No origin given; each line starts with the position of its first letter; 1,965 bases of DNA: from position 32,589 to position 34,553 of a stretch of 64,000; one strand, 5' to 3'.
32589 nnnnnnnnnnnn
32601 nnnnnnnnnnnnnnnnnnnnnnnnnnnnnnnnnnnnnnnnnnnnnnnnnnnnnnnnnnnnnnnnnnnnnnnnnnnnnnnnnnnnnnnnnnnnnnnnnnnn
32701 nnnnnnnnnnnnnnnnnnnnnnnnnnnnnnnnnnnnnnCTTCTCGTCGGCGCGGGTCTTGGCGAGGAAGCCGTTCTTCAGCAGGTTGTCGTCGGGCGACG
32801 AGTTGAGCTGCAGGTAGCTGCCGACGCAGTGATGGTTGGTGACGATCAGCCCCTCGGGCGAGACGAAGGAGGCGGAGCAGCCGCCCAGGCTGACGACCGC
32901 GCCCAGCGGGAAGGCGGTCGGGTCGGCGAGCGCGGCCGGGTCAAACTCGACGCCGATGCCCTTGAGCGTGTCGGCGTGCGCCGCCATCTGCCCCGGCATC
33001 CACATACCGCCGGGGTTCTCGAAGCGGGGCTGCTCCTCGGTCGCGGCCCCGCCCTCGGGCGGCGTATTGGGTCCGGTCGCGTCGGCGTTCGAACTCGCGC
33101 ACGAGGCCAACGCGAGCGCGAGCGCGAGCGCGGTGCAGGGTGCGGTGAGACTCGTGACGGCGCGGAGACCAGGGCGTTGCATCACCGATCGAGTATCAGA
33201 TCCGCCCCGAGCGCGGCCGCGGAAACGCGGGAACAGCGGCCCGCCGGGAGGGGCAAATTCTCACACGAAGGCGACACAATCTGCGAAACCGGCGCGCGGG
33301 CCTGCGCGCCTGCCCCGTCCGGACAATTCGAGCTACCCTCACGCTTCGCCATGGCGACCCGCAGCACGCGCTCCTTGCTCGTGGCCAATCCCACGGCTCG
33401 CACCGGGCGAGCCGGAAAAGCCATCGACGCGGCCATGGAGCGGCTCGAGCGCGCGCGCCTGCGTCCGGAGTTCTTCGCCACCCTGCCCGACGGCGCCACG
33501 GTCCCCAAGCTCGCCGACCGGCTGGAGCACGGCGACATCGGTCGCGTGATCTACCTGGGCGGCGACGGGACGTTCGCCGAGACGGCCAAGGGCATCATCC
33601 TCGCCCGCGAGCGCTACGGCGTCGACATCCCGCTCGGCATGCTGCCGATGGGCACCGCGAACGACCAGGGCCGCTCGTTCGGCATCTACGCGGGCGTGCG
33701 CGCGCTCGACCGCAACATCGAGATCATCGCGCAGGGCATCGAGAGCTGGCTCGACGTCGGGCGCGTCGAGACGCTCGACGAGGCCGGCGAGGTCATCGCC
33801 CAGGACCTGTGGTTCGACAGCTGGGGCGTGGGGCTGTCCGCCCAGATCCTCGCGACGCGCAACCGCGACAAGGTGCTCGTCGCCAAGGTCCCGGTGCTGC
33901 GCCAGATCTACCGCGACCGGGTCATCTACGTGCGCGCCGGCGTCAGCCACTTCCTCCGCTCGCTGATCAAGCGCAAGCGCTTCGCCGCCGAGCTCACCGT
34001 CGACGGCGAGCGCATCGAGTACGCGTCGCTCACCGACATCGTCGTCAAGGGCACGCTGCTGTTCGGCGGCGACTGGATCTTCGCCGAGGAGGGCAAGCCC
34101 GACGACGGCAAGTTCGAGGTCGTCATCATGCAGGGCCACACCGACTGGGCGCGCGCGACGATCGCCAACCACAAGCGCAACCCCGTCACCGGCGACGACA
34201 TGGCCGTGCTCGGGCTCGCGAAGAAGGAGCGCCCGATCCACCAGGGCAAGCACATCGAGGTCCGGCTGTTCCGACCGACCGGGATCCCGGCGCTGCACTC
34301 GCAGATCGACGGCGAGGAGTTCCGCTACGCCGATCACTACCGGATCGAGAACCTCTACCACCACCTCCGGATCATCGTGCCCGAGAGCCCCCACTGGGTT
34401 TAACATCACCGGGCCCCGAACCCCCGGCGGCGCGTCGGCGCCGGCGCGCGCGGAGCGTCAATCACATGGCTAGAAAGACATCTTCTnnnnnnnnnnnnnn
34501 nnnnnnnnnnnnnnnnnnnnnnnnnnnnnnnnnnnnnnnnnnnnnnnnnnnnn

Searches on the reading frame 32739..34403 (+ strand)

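Call 20: search_protein_families(library=pfam, proteins=[window:32739-34403:+])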
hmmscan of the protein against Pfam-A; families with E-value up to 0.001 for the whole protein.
window:32739-34403:+ (554 aa): 1 family
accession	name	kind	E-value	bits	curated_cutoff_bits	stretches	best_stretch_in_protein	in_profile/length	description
PF00781.29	DAGK_cat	-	2.5e-16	59.9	23.6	1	213-343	3-125/125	Diacylglycerol kinase catalytic domain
